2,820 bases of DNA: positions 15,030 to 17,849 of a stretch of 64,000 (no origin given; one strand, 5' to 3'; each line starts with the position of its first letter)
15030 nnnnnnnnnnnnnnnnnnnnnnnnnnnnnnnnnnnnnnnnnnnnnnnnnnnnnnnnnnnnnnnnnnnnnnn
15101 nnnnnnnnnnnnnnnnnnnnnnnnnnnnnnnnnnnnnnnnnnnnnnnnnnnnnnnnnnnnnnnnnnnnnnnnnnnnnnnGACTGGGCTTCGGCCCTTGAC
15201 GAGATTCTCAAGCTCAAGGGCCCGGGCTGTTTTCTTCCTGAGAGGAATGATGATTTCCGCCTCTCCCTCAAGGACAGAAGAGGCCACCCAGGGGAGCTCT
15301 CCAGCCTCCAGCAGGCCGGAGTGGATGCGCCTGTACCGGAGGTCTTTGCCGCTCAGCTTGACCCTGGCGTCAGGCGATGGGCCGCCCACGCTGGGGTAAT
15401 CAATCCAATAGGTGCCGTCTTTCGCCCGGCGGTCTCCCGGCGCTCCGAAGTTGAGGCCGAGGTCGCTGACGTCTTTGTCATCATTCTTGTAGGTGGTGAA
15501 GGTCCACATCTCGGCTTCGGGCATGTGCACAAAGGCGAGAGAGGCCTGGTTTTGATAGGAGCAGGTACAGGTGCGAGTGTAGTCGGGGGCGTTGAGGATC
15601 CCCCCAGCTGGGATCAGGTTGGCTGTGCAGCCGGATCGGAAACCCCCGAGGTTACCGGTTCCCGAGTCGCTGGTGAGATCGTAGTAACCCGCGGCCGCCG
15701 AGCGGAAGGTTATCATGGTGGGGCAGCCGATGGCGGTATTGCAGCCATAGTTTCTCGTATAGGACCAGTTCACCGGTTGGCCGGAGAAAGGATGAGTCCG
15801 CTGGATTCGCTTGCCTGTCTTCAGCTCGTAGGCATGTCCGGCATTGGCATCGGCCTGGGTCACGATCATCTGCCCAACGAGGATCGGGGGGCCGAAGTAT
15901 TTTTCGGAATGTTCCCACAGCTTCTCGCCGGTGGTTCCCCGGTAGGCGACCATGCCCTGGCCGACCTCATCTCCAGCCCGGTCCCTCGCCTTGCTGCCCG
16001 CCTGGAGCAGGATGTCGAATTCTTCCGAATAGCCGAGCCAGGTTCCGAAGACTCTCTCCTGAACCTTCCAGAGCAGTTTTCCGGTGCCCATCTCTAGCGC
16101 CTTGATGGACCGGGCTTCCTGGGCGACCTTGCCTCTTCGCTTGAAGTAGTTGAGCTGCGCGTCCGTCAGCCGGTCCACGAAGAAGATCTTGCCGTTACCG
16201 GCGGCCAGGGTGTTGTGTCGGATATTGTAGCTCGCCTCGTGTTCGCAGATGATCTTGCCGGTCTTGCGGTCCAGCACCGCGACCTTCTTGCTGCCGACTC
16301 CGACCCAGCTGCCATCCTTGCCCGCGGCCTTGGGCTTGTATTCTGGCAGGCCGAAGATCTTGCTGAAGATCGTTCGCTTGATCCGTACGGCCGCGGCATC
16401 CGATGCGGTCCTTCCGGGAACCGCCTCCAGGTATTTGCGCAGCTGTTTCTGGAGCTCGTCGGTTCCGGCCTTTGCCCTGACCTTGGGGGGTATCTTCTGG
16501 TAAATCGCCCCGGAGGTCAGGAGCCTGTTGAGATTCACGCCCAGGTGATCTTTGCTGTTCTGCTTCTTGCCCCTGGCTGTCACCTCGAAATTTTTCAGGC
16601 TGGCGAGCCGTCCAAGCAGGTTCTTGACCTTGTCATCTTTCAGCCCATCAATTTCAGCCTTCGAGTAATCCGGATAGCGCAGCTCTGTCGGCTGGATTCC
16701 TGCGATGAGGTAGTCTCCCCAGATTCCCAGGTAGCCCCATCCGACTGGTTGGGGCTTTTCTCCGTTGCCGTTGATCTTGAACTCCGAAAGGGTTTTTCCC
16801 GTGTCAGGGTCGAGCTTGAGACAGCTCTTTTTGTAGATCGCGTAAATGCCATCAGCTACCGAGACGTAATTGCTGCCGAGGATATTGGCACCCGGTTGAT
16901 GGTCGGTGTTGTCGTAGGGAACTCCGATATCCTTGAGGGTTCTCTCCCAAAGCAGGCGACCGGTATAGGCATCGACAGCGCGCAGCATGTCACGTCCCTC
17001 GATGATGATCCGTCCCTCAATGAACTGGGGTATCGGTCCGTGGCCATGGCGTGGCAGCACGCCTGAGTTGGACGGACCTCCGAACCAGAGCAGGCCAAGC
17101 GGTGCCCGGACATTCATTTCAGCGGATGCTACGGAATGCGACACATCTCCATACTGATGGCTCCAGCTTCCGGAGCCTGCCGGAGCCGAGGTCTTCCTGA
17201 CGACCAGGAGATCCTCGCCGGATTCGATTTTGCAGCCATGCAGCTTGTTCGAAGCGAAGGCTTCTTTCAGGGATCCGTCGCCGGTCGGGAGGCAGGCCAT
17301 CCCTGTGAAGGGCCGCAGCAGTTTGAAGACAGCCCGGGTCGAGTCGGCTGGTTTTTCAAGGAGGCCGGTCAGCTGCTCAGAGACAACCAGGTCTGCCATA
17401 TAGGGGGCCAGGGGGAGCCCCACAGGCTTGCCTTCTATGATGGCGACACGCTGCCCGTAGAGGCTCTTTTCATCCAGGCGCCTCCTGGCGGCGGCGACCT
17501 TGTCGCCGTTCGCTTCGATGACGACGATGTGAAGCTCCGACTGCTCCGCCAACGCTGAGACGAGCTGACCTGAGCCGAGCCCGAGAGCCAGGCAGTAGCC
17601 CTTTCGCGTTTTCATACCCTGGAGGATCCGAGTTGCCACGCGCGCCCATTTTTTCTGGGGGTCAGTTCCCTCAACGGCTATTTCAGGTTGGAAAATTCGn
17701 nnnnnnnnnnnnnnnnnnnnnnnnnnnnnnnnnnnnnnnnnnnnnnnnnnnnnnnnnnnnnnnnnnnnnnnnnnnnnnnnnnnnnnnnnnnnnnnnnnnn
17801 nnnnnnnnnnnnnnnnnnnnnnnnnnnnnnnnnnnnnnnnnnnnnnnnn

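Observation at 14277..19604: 1775-aa secreted PQQ-propeller giant with an embedded class-I methyltransferase-like fold and three carbohydrate-binding-type modules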

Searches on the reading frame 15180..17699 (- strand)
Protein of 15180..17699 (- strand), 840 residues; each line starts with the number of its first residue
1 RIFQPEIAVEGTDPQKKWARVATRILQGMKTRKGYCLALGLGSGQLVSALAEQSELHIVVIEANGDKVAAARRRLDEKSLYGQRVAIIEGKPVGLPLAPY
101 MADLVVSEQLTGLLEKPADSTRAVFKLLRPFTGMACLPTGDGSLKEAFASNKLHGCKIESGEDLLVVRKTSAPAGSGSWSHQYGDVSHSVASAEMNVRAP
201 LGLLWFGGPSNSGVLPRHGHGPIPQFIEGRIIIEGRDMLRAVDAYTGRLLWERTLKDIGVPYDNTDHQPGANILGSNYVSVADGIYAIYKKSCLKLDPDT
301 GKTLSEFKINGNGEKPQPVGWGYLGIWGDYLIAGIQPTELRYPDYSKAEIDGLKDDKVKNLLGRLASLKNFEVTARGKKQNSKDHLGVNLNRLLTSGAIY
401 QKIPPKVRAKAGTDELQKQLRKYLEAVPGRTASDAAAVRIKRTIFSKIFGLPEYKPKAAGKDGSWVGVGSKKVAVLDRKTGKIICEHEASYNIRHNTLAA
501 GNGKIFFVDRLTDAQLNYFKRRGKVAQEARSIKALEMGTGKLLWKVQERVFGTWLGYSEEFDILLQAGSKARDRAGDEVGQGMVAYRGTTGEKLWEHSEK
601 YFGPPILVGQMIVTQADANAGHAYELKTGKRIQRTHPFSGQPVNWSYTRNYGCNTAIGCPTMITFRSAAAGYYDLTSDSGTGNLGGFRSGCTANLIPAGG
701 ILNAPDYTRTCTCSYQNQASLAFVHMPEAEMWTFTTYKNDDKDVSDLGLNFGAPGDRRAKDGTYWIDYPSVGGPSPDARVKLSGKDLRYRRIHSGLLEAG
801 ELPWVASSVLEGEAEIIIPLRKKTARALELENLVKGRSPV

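Call 33: predict_structure(alignment_id=A2)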
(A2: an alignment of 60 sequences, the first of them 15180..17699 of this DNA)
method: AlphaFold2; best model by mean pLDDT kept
length: 840 residues; sequences in the alignment: 60
mean_pLDDT: 83.2   pTM: 0.83
mean pLDDT of the five models: 83.2, 82.7, 80.7, 80.3, 79.5
residues with pLDDT >= 90: 405; 70-90: 305; 50-70: 71; < 50: 59
segments of 3 or more residues with pLDDT < 50: 1-12, 199-210, 683-690, 705-710, 712-731
pLDDT, mean of each block of 10 residues (from residue 1): 32 73 92 91 92 94 94 91 91 83 92 86 93 91 89 91 88 89 92 73 37 60 85 90 82 92 78 90 95 95 96 81 96 93 88 95 94 90 94 88 92 94 90 89 95 90 89 96 96 94 97 82 78 97 95 94 95 83 97 96 92 87 96 86 83 76 69 73 42 71 55 43 39 62 79 72 78 64 87 74 78 86 57 71
secondary structure, 60 per line:
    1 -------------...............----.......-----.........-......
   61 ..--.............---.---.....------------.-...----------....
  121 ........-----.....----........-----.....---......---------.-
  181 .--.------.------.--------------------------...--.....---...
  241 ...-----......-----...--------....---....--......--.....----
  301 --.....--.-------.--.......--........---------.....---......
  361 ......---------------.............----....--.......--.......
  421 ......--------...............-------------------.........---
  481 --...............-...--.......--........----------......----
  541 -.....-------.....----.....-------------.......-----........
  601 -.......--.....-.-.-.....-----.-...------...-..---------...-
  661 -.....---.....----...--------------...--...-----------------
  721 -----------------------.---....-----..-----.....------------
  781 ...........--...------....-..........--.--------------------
elements in order (helices of 4 or more, strands of 3 or more residues): H14-28 E33-39 H45-53 E55-62 H65-77 E85-89 E104-106 H117-127 E134-138 H143-150 E156-160 E164-169 E225-227 E230-234 E238-243 E249-254 H271-274 E278-281 E284-289 E292-296 E303-307 E321-327 E330-337 H347-351 H355-366 H382-394 H399-402 H405-411 H414-426 H435-449 E469-477 E483-494 E499-501 E504-510 H513-520 E531-536 E542-546 E554-558 E563-567 E581-587 E593-600 E602-608 E611-615 E621-625 E633-635 E642-644 E657-659 E662-666 E670-674 E679-681 E696-698 E701-703 E748-751 E764-768 E781-791 H803-806 E808-817

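Call 36: fold_search(model_id=the predicted structure, library=pdb)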
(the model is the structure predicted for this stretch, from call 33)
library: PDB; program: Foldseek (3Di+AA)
matches with E <= 10: 1954; with E <= 0.001: 851
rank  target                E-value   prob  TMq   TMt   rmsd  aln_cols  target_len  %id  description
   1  6l8a_C                1.3e-12  1.00  0.25  0.42  12.6       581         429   12  Tetrathionate hydrolase from Acidithiobacillus ferrooxidans (released 2020-11-11)
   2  6l8a_E                3.3e-12  1.00  0.22  0.37  16.3       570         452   12  Tetrathionate hydrolase from Acidithiobacillus ferrooxidans (released 2020-11-11)
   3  6l8a_B                8.0e-12  1.00  0.27  0.47   8.2       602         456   10  Tetrathionate hydrolase from Acidithiobacillus ferrooxidans (released 2020-11-11)
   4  3prw                  2.8e-10  1.00  0.23  0.47  14.4       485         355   10  Crystal structure of the lipoprotein BamB (released 2011-01-19)
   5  3q54                  4.6e-10  1.00  0.20  0.41  11.7       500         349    8  Crystal structure of Escherichia coli BamB (released 2012-05-09)
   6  9cnw_B                6.4e-10  1.00  0.22  0.46  11.3       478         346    9  CryoEM structure of the APO-BAM complex in DDM detergent (released 2024-12-25)
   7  3dlc                  1.0e-09  1.00  0.17  0.61  11.0       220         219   17  Crystal structure of a putative s-adenosyl-l-methionine-dependent methyltransferase (mmp1179) from methanococcus maripal (released 2008-08-26)
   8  3q7o                  1.5e-09  1.00  0.23  0.45  15.0       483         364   10  The crystal structure of BamB from the BAM complex in spacegroup P213 (released 2011-02-09)
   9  8adg_B                1.6e-09  1.00  0.22  0.44  10.1       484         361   10  Cryo-EM structure of Darobactin 22 bound BAM complex (released 2023-01-11)
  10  9a3d_MODEL_1_A        1.7e-09  1.00  0.23  0.44  10.6       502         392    8  Model of E. coli BamB by in-cell photo-crosslinking MS and deep learning (released 2023-02-24)
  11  7tt2_B                2.0e-09  1.00  0.24  0.54   9.3       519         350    8  BamABCDE bound to substrate EspP class 3 (released 2022-03-30)
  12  8bvq_B                2.4e-09  1.00  0.24  0.47  13.3       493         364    9  E. coli BAM complex (BamABCDE) bound to darobactin B (released 2023-05-24)
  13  7nri_B                3.6e-09  1.00  0.22  0.44  11.5       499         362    9  Structure of the darobactin-bound E. coli BAM complex (BamABCDE) (released 2021-04-21)
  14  5ayw_B                7.4e-09  1.00  0.22  0.44  11.9       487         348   10  Structure of a membrane complex (released 2016-02-24)
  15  8bwc_B                1.9e-08  1.00  0.22  0.44  12.4       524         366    9  E. coli BAM complex (BamABCDE) wild-type (released 2023-05-24)
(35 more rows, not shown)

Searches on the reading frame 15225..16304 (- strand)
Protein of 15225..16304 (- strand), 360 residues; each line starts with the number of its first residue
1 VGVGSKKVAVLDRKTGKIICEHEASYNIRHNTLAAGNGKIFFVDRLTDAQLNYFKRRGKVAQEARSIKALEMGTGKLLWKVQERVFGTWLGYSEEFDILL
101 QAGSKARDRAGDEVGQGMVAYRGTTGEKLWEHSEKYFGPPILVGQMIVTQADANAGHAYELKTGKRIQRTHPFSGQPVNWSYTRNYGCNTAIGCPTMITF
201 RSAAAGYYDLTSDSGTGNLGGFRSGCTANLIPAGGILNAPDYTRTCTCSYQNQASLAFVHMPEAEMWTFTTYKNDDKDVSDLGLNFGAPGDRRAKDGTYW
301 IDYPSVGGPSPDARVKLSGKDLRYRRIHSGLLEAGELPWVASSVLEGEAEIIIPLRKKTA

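Call 28: search_protein_families(library=pfam, proteins=[window:15231-16292:-], max_evalue=1)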
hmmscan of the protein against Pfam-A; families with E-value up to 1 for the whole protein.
seq(354 aa): 1 family
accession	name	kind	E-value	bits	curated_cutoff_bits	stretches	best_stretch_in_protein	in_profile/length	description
PF13360.13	PQQ_2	-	1.1e-06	28.9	27.6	1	62-181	4-102/233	Outer membrane protein assembly factor BamB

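Call 60: search_protein_representatives(protein=window:15225-16304:-)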
Query: 360 residues. Proteins with E-value up to 0.001 (for the whole library): 1876; up to 1e-10: 1264; up to 1e-30: 597. The best 150 are listed.
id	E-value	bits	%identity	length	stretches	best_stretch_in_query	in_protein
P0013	2.1e-132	458.1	57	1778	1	3-355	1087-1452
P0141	2.3e-120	418.6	54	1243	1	4-355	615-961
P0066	1.7e-119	415.7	56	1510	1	2-358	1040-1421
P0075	2.2e-119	415.3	53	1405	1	4-356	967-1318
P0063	3.7e-118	411.3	54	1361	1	5-357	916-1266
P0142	3.0e-117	408.3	54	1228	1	2-357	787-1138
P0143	5.9e-116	404.1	53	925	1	2-353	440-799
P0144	8.0e-116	403.6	53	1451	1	5-356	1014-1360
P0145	1.1e-115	403.1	54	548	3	36-295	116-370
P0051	6.2e-115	400.7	55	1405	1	4-356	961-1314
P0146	9.1e-115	400.1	54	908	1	2-357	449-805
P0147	4.8e-113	394.5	55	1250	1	5-357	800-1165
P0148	3.0e-112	391.9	51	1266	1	4-355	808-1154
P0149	1.8e-111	389.3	51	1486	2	133-355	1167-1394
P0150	9.8e-110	383.6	51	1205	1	4-355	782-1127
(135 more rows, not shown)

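Call 76: search_protein_families(library=pfam, alignment_id=A5, max_evalue=0.001)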
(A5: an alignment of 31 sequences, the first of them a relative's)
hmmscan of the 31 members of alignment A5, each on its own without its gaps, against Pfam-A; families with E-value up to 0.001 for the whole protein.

A. member 1, P0154 (1796 aa): 5 families
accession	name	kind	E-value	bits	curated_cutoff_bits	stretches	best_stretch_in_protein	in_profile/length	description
PF13360.13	PQQ_2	-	3.8e-31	109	27.6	3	4-77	33-105/233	Outer membrane protein assembly factor BamB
PF13570.13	Beta-prop_ACSF4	-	5.7e-13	49.4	133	1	6-138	21-136/329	Beta-alanine-activating enzyme, beta-propeller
PF11721.14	Malectin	-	3.7e-10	40.4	23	1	1353-1409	77-132/163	Malectin domain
PF01011.28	PQQ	-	1.4e-09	37.7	26.7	0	56-132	498-575/595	Glucose/ethanol/alcohol dehydrogenase, beta-propeller domain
PF12819.13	Malectin_like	-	0.00022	21.1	24.5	1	1350-1433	244-328/331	Malectin-like domain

B. families by the number of members that match (of 31 scanned): 58 families (the first 25 are shown)
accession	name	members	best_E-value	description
PF13360.13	PQQ_2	31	1.2e-36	Outer membrane protein assembly factor BamB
PF13570.13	Beta-prop_ACSF4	31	9.9e-15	Beta-alanine-activating enzyme, beta-propeller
PF01011.28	PQQ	30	4.7e-15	Glucose/ethanol/alcohol dehydrogenase, beta-propeller domain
PF11721.14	Malectin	28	4.4e-13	Malectin domain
PF12819.13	Malectin_like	11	1.7e-07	Malectin-like domain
PF13649.12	Methyltransf_25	7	2e-10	Methyltransferase domain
PF08241.18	Methyltransf_11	2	5.8e-07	Methyltransferase domain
PF00400.38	WD40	1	1.8e-68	WD domain, G-beta repeat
PF25174.1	Beta-prop_THOC3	1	1.7e-64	THOC3 beta-propeller domain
PF25173.1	Beta-prop_WDR3_1st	1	2e-57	WDR3 first beta-propeller domain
PF25175.1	Beta-prop_WDR5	1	2.6e-46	WDR5 beta-propeller domain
PF24814.1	WD40_Prp19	1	1.5e-44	Prp19 WD40 domain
PF23414.1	Beta-prop_EML_2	1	9e-43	Echinoderm microtubule-associated protein second beta-propeller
PF24817.1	WD40_WDHD1_1st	1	6.3e-40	WDHD1 first WD40 domain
PF24807.1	WD40_CDC20-Fz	1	1.1e-39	CDC20/Fizzy WD40 domain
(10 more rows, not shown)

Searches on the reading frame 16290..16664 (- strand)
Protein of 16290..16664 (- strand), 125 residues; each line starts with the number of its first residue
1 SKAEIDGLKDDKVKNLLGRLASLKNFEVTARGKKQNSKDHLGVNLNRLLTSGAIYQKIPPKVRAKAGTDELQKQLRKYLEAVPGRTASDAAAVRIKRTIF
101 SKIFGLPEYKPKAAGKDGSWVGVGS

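Call 28: search_protein_families(library=pfam, proteins=[window:16290-16664:-], max_evalue=1)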
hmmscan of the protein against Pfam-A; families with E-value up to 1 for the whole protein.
seq(125 aa): 1 family
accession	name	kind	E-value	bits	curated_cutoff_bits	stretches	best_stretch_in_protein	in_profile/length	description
PF17243.7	POTRA_TamA_1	-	0.061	13.9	26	0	67-99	7-37/74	POTRA domain TamA domain 1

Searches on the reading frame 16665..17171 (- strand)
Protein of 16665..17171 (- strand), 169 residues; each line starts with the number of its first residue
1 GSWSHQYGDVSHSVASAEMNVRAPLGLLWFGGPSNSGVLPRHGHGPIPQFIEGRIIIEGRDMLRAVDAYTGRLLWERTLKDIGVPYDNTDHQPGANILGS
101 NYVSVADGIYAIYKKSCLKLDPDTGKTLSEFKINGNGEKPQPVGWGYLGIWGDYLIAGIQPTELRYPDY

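Call 28: search_protein_families(library=pfam, proteins=[window:16665-17171:-], max_evalue=1)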
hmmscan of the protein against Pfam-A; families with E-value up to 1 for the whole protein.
seq(169 aa): 2 families
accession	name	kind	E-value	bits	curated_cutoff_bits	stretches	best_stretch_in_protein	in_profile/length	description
PF13360.13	PQQ_2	-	0.0096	16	27.6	1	51-81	32-63/233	Outer membrane protein assembly factor BamB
PF01011.28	PQQ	-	0.01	15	26.7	2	59-81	65-87/595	Glucose/ethanol/alcohol dehydrogenase, beta-propeller domain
